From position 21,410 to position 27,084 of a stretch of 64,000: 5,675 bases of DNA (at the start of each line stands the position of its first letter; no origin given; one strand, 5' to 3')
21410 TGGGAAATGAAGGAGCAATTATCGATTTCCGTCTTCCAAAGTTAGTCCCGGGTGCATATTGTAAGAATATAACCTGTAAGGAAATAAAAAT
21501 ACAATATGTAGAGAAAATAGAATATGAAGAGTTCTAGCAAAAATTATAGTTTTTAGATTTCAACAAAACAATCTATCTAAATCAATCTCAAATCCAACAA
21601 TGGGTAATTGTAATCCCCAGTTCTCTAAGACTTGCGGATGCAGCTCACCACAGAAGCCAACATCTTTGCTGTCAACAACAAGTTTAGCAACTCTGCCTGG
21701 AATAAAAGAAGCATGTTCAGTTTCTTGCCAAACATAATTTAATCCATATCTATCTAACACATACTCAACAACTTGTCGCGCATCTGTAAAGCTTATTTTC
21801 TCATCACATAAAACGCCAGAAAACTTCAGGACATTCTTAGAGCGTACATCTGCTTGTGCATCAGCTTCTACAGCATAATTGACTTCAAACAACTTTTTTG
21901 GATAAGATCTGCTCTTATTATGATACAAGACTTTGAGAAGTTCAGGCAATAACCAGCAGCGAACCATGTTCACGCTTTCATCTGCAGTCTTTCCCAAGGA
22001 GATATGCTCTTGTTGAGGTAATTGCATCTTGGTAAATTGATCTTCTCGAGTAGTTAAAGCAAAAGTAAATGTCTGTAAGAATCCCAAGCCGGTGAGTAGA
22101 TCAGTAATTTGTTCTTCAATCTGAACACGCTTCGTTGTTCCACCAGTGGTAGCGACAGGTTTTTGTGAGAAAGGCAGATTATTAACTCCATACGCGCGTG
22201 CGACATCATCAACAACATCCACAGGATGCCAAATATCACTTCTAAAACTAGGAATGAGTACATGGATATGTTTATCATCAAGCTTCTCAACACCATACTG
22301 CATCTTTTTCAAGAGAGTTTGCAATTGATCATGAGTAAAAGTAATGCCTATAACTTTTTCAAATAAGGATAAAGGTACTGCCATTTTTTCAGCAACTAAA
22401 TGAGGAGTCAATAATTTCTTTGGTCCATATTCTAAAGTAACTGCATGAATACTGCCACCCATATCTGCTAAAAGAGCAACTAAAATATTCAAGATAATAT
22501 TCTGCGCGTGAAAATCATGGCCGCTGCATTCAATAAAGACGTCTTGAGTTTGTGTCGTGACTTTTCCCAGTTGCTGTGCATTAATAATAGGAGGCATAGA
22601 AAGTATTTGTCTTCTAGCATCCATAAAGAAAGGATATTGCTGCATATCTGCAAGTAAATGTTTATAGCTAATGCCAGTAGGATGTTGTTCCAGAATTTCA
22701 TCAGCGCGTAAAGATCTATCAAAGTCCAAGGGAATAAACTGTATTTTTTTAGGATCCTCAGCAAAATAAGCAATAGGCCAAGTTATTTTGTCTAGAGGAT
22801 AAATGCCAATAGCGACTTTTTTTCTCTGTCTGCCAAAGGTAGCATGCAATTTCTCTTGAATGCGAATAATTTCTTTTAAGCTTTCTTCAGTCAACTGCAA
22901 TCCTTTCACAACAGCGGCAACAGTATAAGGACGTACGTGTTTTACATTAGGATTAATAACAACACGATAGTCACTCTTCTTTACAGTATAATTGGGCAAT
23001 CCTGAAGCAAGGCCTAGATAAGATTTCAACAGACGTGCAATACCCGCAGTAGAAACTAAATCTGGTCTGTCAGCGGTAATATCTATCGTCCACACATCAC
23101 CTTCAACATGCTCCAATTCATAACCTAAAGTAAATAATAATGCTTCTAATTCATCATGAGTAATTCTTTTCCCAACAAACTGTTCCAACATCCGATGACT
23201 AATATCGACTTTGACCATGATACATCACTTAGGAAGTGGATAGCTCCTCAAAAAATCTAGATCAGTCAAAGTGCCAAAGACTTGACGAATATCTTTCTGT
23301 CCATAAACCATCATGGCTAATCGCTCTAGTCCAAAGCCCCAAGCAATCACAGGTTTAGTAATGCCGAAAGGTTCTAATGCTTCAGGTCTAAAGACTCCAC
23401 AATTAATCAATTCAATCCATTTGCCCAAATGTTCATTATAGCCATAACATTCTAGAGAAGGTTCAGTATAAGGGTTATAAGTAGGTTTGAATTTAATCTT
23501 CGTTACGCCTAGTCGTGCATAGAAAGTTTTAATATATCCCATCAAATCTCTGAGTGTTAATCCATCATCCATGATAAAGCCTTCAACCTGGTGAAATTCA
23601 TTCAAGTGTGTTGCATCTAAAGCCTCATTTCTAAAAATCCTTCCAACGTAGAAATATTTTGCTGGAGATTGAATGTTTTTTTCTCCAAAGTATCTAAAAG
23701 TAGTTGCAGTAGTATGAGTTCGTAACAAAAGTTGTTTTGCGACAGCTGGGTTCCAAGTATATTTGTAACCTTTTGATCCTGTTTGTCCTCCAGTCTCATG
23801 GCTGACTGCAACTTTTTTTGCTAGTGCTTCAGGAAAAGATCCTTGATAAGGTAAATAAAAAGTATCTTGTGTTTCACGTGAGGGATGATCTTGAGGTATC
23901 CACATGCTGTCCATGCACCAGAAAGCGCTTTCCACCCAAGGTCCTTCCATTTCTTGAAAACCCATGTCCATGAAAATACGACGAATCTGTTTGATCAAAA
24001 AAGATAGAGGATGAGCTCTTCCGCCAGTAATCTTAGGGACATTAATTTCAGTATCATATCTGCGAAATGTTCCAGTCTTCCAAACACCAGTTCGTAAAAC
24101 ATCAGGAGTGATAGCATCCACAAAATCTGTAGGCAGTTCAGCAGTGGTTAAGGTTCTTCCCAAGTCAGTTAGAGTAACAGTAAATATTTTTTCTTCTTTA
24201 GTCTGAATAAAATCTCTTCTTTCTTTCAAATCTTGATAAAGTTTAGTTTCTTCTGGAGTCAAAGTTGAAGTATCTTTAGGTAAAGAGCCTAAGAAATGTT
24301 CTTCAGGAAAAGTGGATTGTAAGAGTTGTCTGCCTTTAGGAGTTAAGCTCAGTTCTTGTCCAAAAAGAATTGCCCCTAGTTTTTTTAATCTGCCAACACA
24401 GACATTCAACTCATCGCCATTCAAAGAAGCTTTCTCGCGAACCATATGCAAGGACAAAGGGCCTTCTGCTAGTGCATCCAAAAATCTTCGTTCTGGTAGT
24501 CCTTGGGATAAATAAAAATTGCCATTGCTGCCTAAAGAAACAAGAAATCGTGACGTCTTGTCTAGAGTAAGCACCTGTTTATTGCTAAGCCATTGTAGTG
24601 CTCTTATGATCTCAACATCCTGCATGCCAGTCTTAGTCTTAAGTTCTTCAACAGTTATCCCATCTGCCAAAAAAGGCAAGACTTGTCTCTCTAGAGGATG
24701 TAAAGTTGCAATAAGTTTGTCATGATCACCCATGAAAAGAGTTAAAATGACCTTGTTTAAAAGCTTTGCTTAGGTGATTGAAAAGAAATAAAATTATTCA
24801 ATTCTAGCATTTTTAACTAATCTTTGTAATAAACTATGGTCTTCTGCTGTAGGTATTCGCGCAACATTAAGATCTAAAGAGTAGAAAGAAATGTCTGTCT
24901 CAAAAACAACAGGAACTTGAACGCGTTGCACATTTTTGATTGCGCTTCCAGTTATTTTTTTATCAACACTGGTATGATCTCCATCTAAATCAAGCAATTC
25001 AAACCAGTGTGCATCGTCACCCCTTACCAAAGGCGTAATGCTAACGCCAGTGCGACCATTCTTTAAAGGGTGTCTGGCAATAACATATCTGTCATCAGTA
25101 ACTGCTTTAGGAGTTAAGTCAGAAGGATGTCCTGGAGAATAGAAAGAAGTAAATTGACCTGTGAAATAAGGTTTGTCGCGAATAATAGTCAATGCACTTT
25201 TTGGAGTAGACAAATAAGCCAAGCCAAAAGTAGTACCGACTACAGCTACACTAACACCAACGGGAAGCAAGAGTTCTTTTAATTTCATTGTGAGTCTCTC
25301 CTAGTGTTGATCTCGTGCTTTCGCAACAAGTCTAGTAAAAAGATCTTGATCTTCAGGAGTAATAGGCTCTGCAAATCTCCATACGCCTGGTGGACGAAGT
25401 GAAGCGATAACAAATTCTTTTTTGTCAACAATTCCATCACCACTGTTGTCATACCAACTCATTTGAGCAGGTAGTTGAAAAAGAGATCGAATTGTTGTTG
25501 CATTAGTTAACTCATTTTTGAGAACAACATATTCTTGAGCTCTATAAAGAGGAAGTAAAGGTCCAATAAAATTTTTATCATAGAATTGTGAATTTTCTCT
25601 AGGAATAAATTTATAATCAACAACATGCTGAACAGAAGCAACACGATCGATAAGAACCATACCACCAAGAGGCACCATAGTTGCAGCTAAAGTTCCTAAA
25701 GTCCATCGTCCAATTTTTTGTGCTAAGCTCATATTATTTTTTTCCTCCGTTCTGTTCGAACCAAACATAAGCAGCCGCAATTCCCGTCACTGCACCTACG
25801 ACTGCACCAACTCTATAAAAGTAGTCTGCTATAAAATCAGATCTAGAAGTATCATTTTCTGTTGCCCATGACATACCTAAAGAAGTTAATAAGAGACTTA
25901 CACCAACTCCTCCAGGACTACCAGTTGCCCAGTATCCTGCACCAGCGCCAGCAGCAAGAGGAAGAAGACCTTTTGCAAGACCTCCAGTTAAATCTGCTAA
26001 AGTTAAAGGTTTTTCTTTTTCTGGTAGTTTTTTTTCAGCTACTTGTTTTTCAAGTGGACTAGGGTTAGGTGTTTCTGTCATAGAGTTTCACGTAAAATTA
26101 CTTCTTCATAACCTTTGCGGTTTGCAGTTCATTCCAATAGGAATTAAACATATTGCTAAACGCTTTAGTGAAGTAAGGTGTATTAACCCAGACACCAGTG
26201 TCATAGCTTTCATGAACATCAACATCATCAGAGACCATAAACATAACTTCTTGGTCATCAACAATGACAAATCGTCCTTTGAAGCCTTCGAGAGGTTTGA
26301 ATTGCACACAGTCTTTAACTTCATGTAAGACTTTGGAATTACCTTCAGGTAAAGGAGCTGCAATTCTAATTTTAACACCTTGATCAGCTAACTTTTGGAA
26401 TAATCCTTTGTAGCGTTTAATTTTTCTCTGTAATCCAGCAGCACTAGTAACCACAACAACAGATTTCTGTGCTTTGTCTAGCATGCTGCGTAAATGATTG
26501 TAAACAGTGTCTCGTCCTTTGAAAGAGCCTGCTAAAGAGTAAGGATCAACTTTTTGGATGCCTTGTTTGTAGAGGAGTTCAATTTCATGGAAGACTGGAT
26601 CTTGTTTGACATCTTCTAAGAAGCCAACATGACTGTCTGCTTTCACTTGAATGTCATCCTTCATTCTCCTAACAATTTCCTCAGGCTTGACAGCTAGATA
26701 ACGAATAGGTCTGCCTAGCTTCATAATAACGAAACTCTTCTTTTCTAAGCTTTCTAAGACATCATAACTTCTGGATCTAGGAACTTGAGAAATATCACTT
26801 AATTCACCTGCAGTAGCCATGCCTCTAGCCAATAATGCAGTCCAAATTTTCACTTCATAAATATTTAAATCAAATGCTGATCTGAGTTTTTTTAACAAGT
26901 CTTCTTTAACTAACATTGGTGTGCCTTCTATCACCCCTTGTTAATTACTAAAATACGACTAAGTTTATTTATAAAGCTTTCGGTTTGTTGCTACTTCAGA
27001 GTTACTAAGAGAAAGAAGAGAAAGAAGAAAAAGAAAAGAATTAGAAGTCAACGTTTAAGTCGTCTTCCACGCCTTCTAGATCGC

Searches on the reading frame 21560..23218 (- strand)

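Call 43: search_protein_families(library=pfam, proteins=[window:21560-23218:-], max_evalue=0.001)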
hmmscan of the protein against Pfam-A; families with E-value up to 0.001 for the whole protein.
window:21560-23218:- (552 aa): 3 families
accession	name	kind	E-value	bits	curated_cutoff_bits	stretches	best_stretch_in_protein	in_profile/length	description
PF17759.6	tRNA_synthFbeta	-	3.9e-39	134.8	22.4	1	356-547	9-214/214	Phenylalanyl tRNA synthetase beta chain CLM domain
PF03484.21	B5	-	8.6e-24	84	28.6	1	281-344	3-66/67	tRNA synthetase B5 domain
PF18262.7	PhetRS_B1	-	3.4e-10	40.5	26.8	1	2-69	2-82/83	Phe-tRNA synthetase beta subunit B1 domain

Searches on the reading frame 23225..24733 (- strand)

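Call 43: search_protein_families(library=pfam, proteins=[window:23225-24733:-], max_evalue=0.001)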
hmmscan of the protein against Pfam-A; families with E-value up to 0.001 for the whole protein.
window:23225-24733:- (502 aa): 3 families
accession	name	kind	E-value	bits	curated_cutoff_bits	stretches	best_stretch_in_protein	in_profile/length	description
PF01409.25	tRNA-synt_2d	-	4.6e-82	275.6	19.8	1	226-497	2-245/246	tRNA synthetases class II core domain (F)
PF00152.25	tRNA-synt_2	-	4.7e-09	36.2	25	0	358-385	92-119/308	tRNA synthetases class II (D, K and N)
PF00587.30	tRNA-synt_2b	-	0.00013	22.6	29.3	1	333-445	9-134/179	tRNA synthetase class II core domain (G, H, P, S and T)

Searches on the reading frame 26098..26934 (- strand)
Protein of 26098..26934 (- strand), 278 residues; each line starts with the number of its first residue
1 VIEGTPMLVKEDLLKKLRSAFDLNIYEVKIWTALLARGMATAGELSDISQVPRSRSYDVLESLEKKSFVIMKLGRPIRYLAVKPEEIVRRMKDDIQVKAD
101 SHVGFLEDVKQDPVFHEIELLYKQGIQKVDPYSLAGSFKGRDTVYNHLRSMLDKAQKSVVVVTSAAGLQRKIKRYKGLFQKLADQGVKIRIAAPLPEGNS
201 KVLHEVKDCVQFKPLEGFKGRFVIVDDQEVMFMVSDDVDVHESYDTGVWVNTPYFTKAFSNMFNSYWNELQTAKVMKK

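Call 43: search_protein_families(library=pfam, proteins=[window:26098-26934:-], max_evalue=0.001)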
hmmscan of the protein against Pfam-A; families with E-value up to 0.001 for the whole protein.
window:26098-26934:- (278 aa): 3 families
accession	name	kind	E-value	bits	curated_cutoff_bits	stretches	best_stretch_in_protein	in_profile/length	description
PF01978.25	TrmB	-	6.1e-18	64.9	25.6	1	17-85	1-68/68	Sugar-specific transcriptional regulator TrmB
PF11495.14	Regulator_TrmB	-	6.1e-10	39.2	22.2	1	139-275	6-137/233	Archaeal transcriptional regulator TrmB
PF24217.1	DUF7436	-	4.8e-05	23.8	34.2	1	140-269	12-149/153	Family of unknown function (DUF7436)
